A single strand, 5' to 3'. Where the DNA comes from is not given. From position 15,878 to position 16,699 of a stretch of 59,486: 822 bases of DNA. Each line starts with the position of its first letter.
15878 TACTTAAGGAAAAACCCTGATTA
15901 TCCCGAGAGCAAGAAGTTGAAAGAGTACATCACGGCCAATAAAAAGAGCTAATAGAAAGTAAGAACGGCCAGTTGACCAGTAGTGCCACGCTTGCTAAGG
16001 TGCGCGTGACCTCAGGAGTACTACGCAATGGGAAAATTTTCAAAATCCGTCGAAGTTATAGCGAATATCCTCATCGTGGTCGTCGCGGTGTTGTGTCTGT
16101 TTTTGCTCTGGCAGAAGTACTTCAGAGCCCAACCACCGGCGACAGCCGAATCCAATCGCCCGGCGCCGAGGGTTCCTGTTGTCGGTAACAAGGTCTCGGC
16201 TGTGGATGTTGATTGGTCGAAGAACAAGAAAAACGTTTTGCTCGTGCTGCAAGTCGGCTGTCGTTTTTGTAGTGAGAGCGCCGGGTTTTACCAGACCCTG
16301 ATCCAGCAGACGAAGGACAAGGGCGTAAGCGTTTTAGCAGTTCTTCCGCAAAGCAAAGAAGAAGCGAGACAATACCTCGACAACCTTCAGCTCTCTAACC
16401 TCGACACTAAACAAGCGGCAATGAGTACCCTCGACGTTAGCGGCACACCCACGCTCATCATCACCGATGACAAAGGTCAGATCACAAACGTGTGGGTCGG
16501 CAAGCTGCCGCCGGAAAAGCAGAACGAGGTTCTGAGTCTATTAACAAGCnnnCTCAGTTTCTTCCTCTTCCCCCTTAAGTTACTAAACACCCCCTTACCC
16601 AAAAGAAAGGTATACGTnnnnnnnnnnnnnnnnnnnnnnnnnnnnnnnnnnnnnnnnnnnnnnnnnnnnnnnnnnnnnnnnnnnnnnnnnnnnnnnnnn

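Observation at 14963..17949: Tandem triplication of an unrecognised secreted 10-Cys protein family with a dedicated membrane-anchored thioredoxin-fold gene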

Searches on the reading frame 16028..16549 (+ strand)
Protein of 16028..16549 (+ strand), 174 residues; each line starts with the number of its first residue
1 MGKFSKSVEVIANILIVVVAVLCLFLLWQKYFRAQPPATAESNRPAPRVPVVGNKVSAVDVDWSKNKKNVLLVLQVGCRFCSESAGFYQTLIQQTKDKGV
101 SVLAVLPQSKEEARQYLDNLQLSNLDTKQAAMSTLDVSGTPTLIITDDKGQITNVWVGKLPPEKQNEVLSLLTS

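Call 4: search_protein_families(library=pfam, proteins=[window:16028-16549:+], max_evalue=1)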
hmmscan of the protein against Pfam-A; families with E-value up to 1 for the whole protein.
window:16028-16549:+ (174 aa): 11 families
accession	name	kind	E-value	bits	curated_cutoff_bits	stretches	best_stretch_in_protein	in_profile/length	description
PF08534.16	Redoxin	-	1.5e-09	38.2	26.6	1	54-166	16-142/148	Redoxin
PF13098.12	Thioredoxin_2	-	4.4e-06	27.4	27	1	65-169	3-104/104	Thioredoxin-like domain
PF00578.27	AhpC-TSA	-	7e-06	26.4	26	1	53-153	15-122/124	AhpC/TSA family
PF13905.12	Thioredoxin_8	-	0.0012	19.6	27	1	71-152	3-94/94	Thioredoxin-like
PF00085.26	Thioredoxin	-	0.0022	18.4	23.5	1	106-159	37-91/103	Thioredoxin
PF20029.6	DUF6436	-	0.034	14.3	27.3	1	64-152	18-87/133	Domain of unknown function (DUF6436)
PF11846.14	Wzy_C_2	-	0.042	14.3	28.5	1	10-74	57-121/191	Virulence factor membrane-bound polymerase, C-terminal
PF16693.10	Yop-YscD_ppl_1st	-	0.089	13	24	0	111-139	5-34/62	YscD/CdsD-like Bon-like domain 1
PF00833.23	Ribosomal_S17e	-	0.11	12.9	22.8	1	57-131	22-97/122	Ribosomal S17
PF07611.17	DUF1574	-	0.13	12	29.1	1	85-124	250-289/342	Protein of unknown function (DUF1574)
PF01323.26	DSBA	-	0.15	12.3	25.6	1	124-164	151-185/191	DSBA-like thioredoxin domain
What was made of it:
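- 16028..16552 (+): Membrane-anchored ResA/TlpA-like thiol:disulfide oxidoreductase (174 aa). It has one N-terminal TM helix, the active site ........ and the cis-Pro loop GTPT. Call 4 (Redoxin 38.2 bits against 26.6; Thioredoxin_2; AhpC-TSA).
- On Glycocin biosynthetic cluster: The Redoxin-fold gene 16028-16552 lies immediately upstream (call 4).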

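Call 5: search_protein_families(library=ncbifam, proteins=[window:16028-16549:+], max_evalue=1)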
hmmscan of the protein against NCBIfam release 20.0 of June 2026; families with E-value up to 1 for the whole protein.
window:16028-16549:+ (174 aa): 8 families
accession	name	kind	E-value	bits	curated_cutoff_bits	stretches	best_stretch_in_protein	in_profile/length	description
NF002854.0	PRK03147.1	subfamily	2.9e-08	33.8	170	1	13-170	12-170/176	thiol-disulfide oxidoreductase ResA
NF041202.1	StoA_CxxC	exception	0.00014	21.8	210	1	19-163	7-155/163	endospore biogenesis thiol-disulfide oxidoreductase StoA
NF040769.1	SelL_rel_redox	subfamily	0.00019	21.1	120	1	45-125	2-84/173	SelL-related redox protein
TIGR00385.1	dsbE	subfamily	0.0024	17.5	123.15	1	38-169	32-167/173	DsbE family thiol:disulfide interchange protein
NF047697.1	ThioredTrxAClost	equivalog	0.039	14.1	140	1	93-156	23-88/105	thioredoxin TrxA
TIGR01068.1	thioredoxin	equivalog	0.046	13.9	96.8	1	110-169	40-97/101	thioredoxin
TIGR03593.1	yidC_nterm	equivalog_domain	0.059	13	58.25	1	12-43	2-33/363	membrane protein insertase YidC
NF033747.1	class_E_sortase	subfamily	0.34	10.7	160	0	8-33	1-26/211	class E sortase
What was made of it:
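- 16028..16552 (+): Call 5 (ResA subfamily 33.8 bits, far below the 170 cut-off).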

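Call 22: search_solved_structures(query=window:16028-16549:+, max_evalue=0.01)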
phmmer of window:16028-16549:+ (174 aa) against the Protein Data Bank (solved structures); distinct sequences matched with E-value up to 0.01: 0.
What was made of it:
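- Closest known: ResA / TlpA / StoA / CcmG-type membrane-anchored thiol:disulfide oxidoreductases. Different: Similarity is remote: single-sequence phmmer against PDB found nothing (call 22), and the ResA NCBIfam score is 33.8 against a cut-off of 170 (call 5).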

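Call 60: find_homologous_proteins(query=window:16028-16549:+, max_evalue=1e-10)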
Query window:16028-16549:+ (174 aa): 208 proteins with E <= 1e-10 among 255 candidates; the best 120 are listed.
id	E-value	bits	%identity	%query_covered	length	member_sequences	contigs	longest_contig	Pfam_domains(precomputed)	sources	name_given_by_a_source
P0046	1.8e-107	374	100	100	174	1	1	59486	PF08534.17,PF13098.14,PF00578.28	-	-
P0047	2.7e-97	341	91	100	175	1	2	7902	PF08534.17,PF13098.14,PF00578.28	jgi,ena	jgi:peroxiredoxin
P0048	5.2e-97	340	89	100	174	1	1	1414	PF08534.17,PF13098.14,PF00578.28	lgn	-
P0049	6.5e-96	337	89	100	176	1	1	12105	PF08534.17,PF13098.14,PF00578.28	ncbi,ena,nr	ncbi:MAG TPA: redoxin family protein [Pyrinomonadaceae bacterium]|nr:redoxin family protein [Pyrinom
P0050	7.3e-96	337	89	100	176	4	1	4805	PF08534.17,PF13098.14,PF00578.28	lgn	-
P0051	1.1e-95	336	89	100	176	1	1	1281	PF08534.17,PF13098.14,PF00578.28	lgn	-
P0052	6.6e-94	330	88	100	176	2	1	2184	PF08534.17,PF13098.14,PF00578.28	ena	-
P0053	1.5e-92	326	87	100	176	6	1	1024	PF08534.17,PF13098.14,PF00578.28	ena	-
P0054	7.0e-90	317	82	100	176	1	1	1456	PF08534.17,PF13098.14,PF00578.28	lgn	-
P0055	5.9e-88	311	84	100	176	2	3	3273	PF08534.17,PF13098.14,PF00578.28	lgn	-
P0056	7.6e-87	307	82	100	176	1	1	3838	PF08534.17,PF13098.14,PF00578.28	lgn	-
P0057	4.7e-86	305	88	84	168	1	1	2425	PF08534.17,PF13098.14,PF00578.28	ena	-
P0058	1.4e-84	300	79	99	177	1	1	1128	PF08534.17,PF13098.14,PF00578.28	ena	-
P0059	5.2e-83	295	79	100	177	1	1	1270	PF08534.17,PF13098.14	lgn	-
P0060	2.5e-82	293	80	100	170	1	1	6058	PF08534.17,PF13098.14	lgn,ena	-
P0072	1.4e-68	248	65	99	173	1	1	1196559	PF08534.17,PF13098.14,PF00578.28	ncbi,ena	-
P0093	3.7e-50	188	54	99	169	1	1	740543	PF08534.17,PF13098.14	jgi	jgi:thioredoxin-related protein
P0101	3.7e-47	178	51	100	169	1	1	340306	PF08534.17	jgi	jgi:thioredoxin-related protein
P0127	3.4e-38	149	45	99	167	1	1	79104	PF08534.17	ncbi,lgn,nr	ncbi:MAG: hypothetical protein GEV06_09590 [Luteitalea sp.]|nr:hypothetical protein [Luteitalea sp.]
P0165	1.1e-32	131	40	99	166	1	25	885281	-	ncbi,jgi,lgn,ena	jgi:hypothetical protein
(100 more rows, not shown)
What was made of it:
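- The redoxin clade has 208 clusters at E below 1e-10 (call 60).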

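Call 61: find_encoding_contigs(protein=P0072, flank=6000, max_places=2)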
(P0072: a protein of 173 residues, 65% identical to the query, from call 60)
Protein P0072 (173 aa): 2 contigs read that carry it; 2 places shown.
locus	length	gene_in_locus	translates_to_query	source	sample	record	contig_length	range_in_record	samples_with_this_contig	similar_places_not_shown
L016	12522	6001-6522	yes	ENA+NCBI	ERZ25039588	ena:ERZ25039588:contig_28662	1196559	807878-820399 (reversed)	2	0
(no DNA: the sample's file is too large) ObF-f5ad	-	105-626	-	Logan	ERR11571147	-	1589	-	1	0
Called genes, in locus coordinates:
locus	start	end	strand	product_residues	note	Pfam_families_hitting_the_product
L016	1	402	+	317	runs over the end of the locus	PF00493:MCM (weak), PF20030:bpMoxR, PF00004:AAA (faint), PF07726:AAA_3, PF07728:AAA_5, PF17863:AAA_lid_2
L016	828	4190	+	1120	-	PF13620:CarboxypepD_reg, PF13715:CarbopepD_reg_2 (faint), PF17210:SdrD_B, PF25183:OMP_b-brl_4, PF00593:TonB_dep_Rec_b-barrel (weak)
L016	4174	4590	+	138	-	PF25183:OMP_b-brl_4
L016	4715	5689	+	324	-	PF12895:ANAPC3 (faint), PF13181:TPR_8 (faint), PF21033:RMD1-3 (faint), PF25063:ARM_TT21_C, PF14559:TPR_19, PF13424:TPR_12, PF13414:TPR_11 (weak), PF13432:TPR_16, +10 more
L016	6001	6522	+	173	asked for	PF00578:AhpC-TSA (weak), PF08534:Redoxin, PF13098:Thioredoxin_2 (weak)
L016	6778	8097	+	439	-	PF01882:DUF58, PF13519:VWA_2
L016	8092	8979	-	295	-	PF28475:DUF8413, PF01944:SpoIIM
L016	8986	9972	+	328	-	PF07837:FTCD_N, PF02971:FTCD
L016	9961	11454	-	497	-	-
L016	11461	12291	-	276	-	PF06181:Urate_ox_N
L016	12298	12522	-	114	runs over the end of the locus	PF00576:Transthyretin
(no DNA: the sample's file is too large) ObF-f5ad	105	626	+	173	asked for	PF00578:AhpC-TSA (weak), PF08534:Redoxin, PF13098:Thioredoxin_2 (weak)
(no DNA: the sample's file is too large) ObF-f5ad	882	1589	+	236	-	?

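Call 62: find_encoding_contigs(protein=P0093, flank=6000, max_places=2)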
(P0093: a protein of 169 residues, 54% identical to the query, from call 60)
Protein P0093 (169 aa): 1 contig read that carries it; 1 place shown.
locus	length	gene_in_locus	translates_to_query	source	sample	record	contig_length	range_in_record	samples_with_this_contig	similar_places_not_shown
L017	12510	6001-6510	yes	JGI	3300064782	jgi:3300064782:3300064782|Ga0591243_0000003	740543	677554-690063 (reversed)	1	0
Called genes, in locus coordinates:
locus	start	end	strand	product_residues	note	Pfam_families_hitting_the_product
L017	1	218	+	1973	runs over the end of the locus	PF05593:RHS_repeat (faint), PF25023:TEN_YD-shell (faint)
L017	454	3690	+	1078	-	PF13181:TPR_8 (faint), PF14938:SNAP (faint), PF17874:TPR_MalT (faint), PF07719:TPR_2 (faint), PF13424:TPR_12, PF00515:TPR_1 (weak), PF13424:TPR_12, PF12770:CHAT, +2 more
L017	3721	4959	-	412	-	-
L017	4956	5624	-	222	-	PF07638:Sigma70_ECF, PF04542:Sigma70_r2, PF08281:Sigma70_r4_2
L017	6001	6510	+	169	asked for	PF08534:Redoxin (weak), PF13098:Thioredoxin_2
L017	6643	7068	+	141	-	-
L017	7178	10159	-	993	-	PF13676:TIR_2, PF13191:AAA_16 (faint), PF17874:TPR_MalT (weak)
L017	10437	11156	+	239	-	PF14329:DUF4386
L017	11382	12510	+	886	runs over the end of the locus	PF12704:MacB_PCD, PF02687:FtsX, PF12704:MacB_PCD, PF02687:FtsX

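Call 63: find_encoding_contigs(protein=P0127, flank=6000, max_places=2)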
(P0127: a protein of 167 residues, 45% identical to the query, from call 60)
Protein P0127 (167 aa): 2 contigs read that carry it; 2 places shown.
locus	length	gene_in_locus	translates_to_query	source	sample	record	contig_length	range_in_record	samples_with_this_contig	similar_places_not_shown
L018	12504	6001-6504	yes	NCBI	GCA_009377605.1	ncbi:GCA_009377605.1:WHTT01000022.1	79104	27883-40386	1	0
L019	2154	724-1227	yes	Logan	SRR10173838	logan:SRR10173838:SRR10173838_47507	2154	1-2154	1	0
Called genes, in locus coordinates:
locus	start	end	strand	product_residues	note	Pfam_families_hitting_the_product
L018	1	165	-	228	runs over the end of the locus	PF00005:ABC_tran, PF02463:SMC_N (faint), PF13304:AAA_21 (faint)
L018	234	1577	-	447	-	PF13579:Glyco_trans_4_4, PF13439:Glyco_transf_4, PF00534:Glycos_transf_1, PF13692:Glyco_trans_1_4, PF13524:Glyco_trans_1_2 (weak)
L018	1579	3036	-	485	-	PF00171:Aldedh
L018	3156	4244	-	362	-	-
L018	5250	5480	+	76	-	-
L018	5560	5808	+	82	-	-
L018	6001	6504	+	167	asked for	PF08534:Redoxin (faint)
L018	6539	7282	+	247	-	-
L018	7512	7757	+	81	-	-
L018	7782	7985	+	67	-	-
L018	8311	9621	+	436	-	PF01408:GFO_IDH_MocA, PF22725:GFO_IDH_MocA_C3, PF02894:GFO_IDH_MocA_C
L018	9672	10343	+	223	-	PF00392:GntR, PF07729:FCD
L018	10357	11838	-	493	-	PF07394:DUF1501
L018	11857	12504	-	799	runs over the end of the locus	PF07635:PSCyt1, PF07583:PSCyt2, PF07587:PSD1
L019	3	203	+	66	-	?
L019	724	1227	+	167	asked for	PF08534:Redoxin (faint)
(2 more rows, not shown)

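Call 68: find_encoding_contigs(protein=P0165, flank=4000, max_places=6)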
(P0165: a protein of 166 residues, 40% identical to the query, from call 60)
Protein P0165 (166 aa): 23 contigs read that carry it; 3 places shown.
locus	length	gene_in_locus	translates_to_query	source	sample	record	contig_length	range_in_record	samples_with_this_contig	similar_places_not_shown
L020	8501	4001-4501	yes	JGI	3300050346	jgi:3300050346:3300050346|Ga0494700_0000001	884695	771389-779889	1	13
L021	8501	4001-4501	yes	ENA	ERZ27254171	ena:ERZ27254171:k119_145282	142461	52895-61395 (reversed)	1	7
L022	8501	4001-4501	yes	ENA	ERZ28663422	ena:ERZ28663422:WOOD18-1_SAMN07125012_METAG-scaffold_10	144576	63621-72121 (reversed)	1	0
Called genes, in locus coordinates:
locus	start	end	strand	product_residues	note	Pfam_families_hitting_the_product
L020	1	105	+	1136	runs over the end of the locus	PF13620:CarboxypepD_reg, PF13715:CarbopepD_reg_2 (weak), PF17210:SdrD_B (weak), PF22904:NOMO1-like_2nd (weak), PF25183:OMP_b-brl_4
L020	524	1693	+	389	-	PF07969:Amidohydro_3 (faint), PF01979:Amidohydro_1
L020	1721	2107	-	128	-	-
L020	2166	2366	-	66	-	-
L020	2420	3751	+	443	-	PF00324:AA_permease, PF01490:Aa_trans (weak), PF03845:Spore_permease, PF13520:AA_permease_2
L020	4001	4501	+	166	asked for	-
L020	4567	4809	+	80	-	-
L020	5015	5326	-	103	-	PF05016:ParE_toxin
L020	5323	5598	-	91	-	-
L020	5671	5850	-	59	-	PF04255:DUF433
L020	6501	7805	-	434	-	PF02805:Ada_Zn_binding, PF00165:HTH_AraC (faint), PF12833:HTH_18, PF02870:Methyltransf_1N (faint), PF01035:DNA_binding_1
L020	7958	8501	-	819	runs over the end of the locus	PF00515:TPR_1 (faint), PF07719:TPR_2 (faint)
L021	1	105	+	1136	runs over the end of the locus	PF13620:CarboxypepD_reg, PF13715:CarbopepD_reg_2 (weak), PF17210:SdrD_B (weak), PF22904:NOMO1-like_2nd (weak), PF25183:OMP_b-brl_4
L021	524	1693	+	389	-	PF07969:Amidohydro_3 (faint), PF01979:Amidohydro_1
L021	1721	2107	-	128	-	-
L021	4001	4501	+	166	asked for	-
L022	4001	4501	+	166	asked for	-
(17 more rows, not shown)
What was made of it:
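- Some loci lie among conflict-type genes: RHS, CHAT, TIR and ParE (calls 62, 68).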

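Call 69: find_encoding_contigs(protein=P0101, flank=4000, max_places=3)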
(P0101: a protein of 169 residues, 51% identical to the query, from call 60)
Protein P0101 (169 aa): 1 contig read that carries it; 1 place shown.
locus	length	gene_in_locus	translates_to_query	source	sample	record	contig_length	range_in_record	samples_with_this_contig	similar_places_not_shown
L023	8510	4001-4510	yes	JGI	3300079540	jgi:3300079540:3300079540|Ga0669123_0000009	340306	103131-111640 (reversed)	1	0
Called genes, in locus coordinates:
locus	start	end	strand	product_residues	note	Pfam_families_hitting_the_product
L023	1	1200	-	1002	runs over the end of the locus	PF00069:Pkinase, PF07714:PK_Tyr_Ser-Thr, PF03109:ABC1 (weak), PF14559:TPR_19 (faint), PF13424:TPR_12, PF13424:TPR_12 (weak), PF17874:TPR_MalT (weak), PF13424:TPR_12, +9 more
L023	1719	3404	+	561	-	PF05345:He_PIG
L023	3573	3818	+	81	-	-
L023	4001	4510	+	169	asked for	PF08534:Redoxin (faint)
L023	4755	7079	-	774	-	PF00486:Trans_reg_C, PF00930:DPPIV_N (faint), PF00400:WD40 (faint), PF26549:Tricorn_N, PF26549:Tricorn_N, PF26550:Tricorn_2nd, PF07676:PD40, PF26549:Tricorn_N, +3 more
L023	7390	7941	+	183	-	PF11937:DUF3455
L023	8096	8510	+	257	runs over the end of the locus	PF04140:ICMT (faint), PF04191:PEMT (weak)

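Call 79: search_solved_structures(query=A5, max_evalue=1, show_alignments=2)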
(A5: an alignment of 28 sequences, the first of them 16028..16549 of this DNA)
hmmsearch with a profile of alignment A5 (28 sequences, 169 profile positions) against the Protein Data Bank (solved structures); distinct sequences matched with E-value up to 1: 59.
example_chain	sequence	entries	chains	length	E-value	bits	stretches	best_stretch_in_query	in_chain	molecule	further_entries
4nmu_A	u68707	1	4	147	5.3e-06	29.4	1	48-167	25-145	Thiol-disulfide oxidoreductase ResA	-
3c73_A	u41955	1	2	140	1.2e-05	28.3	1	70-157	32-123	Thiol-disulfide oxidoreductase resA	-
3c71_A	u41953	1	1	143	3.1e-05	26.9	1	70-157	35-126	Thiol-disulfide oxidoreductase resA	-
3gl3_A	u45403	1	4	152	5.2e-05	26.2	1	73-161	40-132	Putative Thiol:disulfide interchange protein DsbE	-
2h1b_A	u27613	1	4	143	7.3e-05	25.7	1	70-157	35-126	Thiol-disulfide oxidoreductase resA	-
1st9_A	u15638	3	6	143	8e-05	25.6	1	70-157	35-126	Thiol-disulfide oxidoreductase resA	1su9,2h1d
2f9s_A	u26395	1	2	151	9.5e-05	25.3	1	70-157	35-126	Thiol-disulfide oxidoreductase resA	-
3erw_A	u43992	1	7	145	0.00015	24.7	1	49-162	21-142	Sporulation thiol-disulfide oxidoreductase A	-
2lrn_A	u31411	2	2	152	0.0011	21.9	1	69-148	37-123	Thiol:disulfide interchange protein | Putative thiol-disulfide oxidoreductase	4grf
2h1a_A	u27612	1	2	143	0.0012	21.7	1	76-157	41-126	Thiol-disulfide oxidoreductase resA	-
2h19_A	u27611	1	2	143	0.0021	20.9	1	78-157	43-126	Thiol-disulfide oxidoreductase resA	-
3dyr_A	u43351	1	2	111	0.0042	20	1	104-165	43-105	Thioredoxin-1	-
2h1g_A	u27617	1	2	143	0.0047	19.8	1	86-157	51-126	Thiol-disulfide oxidoreductase resA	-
3lor_A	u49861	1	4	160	0.024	17.5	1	125-155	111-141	Thiol-disulfide isomerase and thioredoxins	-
2l5o_A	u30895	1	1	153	0.029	17.2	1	73-154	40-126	Putative thioredoxin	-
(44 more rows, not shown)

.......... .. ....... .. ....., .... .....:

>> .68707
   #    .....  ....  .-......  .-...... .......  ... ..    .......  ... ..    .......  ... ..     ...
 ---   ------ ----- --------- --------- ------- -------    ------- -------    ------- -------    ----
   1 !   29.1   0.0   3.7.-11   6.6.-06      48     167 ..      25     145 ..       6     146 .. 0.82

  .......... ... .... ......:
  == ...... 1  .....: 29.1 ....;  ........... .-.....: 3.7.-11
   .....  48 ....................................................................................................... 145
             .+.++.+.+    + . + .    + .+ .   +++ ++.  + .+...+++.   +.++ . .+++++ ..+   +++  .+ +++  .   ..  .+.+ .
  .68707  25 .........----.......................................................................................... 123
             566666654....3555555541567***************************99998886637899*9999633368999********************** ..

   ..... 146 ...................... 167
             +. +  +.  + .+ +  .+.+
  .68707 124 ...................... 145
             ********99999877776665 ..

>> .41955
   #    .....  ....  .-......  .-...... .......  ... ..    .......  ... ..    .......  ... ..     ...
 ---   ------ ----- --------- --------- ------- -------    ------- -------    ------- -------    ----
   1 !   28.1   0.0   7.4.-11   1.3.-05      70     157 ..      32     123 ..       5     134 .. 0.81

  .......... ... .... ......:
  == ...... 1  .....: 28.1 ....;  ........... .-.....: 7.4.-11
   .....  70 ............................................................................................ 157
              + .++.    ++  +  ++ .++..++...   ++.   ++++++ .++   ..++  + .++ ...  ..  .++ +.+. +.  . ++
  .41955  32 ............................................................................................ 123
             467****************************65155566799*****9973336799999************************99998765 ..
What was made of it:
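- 16028..16552 (+): Call 79 (clade profile against PDB: ResA 4nmu at E 5e-6, StoA, DsbE-like).
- On TlpA/ResA-like thioredoxin superfamily (for the upstream gene): The profile hits ResA, StoA and DsbE structures (call 79).
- Closest known: ResA / TlpA / StoA / CcmG-type membrane-anchored thiol:disulfide oxidoreductases. Same: Like these enzymes, it appears to serve specific extracytoplasmic clients (calls 4, 5, 79).
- The closest solved relatives of the redoxin clade are ResA (E 5e-6), StoA and DsbE-like proteins (call 79).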

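Call 88: search_protein_families(library=padloc, proteins=[window:16028-16549:+], max_evalue=0.01)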
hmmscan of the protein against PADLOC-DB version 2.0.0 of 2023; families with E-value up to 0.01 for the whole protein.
window:16028-16549:+ (174 aa): 0 families
